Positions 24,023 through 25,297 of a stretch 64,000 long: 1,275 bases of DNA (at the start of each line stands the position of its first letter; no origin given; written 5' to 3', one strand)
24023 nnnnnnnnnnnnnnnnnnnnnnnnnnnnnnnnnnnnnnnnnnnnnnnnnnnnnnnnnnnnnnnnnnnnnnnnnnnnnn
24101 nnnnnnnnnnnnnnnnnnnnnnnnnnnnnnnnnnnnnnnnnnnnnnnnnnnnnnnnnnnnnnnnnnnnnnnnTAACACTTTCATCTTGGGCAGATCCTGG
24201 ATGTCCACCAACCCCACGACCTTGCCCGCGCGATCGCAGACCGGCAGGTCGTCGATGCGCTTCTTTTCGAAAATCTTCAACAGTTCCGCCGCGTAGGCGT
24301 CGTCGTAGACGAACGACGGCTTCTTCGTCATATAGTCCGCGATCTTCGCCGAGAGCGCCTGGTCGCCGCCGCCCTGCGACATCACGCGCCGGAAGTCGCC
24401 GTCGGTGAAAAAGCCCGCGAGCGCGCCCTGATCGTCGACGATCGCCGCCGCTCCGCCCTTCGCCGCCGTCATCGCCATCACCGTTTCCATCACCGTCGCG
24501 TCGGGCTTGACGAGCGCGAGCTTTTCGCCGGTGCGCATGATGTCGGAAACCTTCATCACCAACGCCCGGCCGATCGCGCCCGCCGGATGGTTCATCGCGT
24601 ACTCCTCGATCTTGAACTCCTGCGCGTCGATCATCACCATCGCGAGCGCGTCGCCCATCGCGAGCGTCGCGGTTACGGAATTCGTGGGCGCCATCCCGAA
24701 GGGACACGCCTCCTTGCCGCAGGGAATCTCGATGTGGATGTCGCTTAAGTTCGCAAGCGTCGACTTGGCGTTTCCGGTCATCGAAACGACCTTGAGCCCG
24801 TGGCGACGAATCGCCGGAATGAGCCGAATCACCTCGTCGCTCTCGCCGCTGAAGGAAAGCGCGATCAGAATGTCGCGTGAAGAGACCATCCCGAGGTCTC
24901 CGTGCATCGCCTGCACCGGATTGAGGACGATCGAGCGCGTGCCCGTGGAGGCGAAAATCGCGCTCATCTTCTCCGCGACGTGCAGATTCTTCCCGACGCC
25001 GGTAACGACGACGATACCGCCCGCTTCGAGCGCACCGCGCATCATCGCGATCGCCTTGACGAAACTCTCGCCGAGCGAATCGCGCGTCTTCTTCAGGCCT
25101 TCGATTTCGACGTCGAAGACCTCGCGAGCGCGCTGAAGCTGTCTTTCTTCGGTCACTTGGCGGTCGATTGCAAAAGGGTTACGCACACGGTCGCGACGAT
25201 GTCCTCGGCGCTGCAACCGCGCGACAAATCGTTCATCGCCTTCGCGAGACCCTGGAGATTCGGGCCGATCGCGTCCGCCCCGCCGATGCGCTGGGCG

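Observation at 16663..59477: Possible 43-kb same-strand super-locus: pseudopilins, giant proteins, ackA-pta-kpsF, then the PilMN/secretin cluster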

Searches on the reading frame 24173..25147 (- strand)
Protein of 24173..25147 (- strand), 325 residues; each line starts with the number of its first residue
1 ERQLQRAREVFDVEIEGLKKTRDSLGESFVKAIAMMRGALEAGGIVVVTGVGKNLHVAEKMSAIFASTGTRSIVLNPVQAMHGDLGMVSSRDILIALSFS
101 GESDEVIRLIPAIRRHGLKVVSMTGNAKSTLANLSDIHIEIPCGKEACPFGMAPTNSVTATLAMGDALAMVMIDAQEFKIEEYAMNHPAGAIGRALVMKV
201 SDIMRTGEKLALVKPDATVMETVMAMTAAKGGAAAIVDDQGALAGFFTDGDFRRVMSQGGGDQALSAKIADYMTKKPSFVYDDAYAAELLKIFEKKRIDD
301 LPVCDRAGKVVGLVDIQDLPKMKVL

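Call 5: search_protein_families(library=pfam, proteins=[window:24173-25147:-], max_evalue=0.01)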
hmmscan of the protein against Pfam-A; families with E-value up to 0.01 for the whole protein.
window:24173-25147:- (325 aa): 3 families
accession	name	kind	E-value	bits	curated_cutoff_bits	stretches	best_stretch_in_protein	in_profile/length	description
PF01380.27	SIS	-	3.2e-24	85.6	25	1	46-170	8-130/131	SIS domain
PF00571.33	CBS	-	1e-18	67.8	24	2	269-319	1-51/57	CBS domain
PF13580.11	SIS_2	-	1.7e-07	31.8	27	1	88-125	101-138/138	SIS domain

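Call 52: search_protein_families(library=ncbifam, proteins=[window:24173-25147:-], max_evalue=0.01)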
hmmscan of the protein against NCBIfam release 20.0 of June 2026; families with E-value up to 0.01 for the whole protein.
window:24173-25147:- (325 aa): 34 families (the best 25 are shown)
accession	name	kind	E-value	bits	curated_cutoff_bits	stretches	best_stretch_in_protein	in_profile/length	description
TIGR00393.1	kpsF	subfamily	2.2e-84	283.2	203.7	1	44-314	1-267/268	KpsF/GutQ family sugar-phosphate isomerase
NF008141.0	PRK10892.1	equivalog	2.9e-82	276.6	505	1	5-322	14-325/328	arabinose-5-phosphate isomerase KdsD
NF008581.0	PRK11543.1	equivalog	1.2e-76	257.8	481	1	3-320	5-316/321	arabinose-5-phosphate isomerase GutQ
NF001628.0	PRK00414.1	equivalog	2.6e-10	40.2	265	1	89-143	110-164/192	D-sedoheptulose 7-phosphate isomerase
NF010546.0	PRK13936.1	equivalog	7.3e-10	38.9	276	1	89-144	110-168/197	phosphoheptose isomerase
NF040776.2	AlsR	equivalog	1.2e-09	37.6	400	1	8-185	97-268/279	transcriptional repressor AlsR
NF041552.1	TF_PrdR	equivalog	1.3e-09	37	795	1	198-319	6-121/577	sigma-54 dependent transcriptional regulator PrdR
NF008458.0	PRK11337.1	equivalog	6.1e-09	35.3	378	1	9-185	110-280/293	MurR/RpiR family transcriptional regulator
TIGR00441.1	gmhA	equivalog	1.1e-08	35.3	209.45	1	90-143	79-132/154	D-sedoheptulose 7-phosphate isomerase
NF008590.0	PRK11557.1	equivalog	2.8e-08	33.5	355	1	28-176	121-263/282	MurR/RpiR family transcriptional regulator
TIGR03127.2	RuMP_HxlB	equivalog_domain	5.8e-08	32.8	160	1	88-187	70-174/178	6-phospho-3-hexuloisomerase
TIGR01302.1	IMP_dehydrog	equivalog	1.6e-07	30.5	481.5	1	211-323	91-200/450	IMP dehydrogenase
NF010701.0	PRK14101.1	equivalog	1.9e-07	29.7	920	1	9-141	437-565/638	bifunctional transcriptional regulator/glucokinase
NF041755.1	RuMP_HxlAB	equivalog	2.8e-07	29.8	500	1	89-186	287-384/391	bifunctional 3-hexulose-6-phosphate synthase/6-phospho-3-hexuloisomerase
NF011447.0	PRK14869.2-3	equivalog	2.8e-07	29.5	522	1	194-264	64-132/540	putative manganese-dependent inorganic diphosphatase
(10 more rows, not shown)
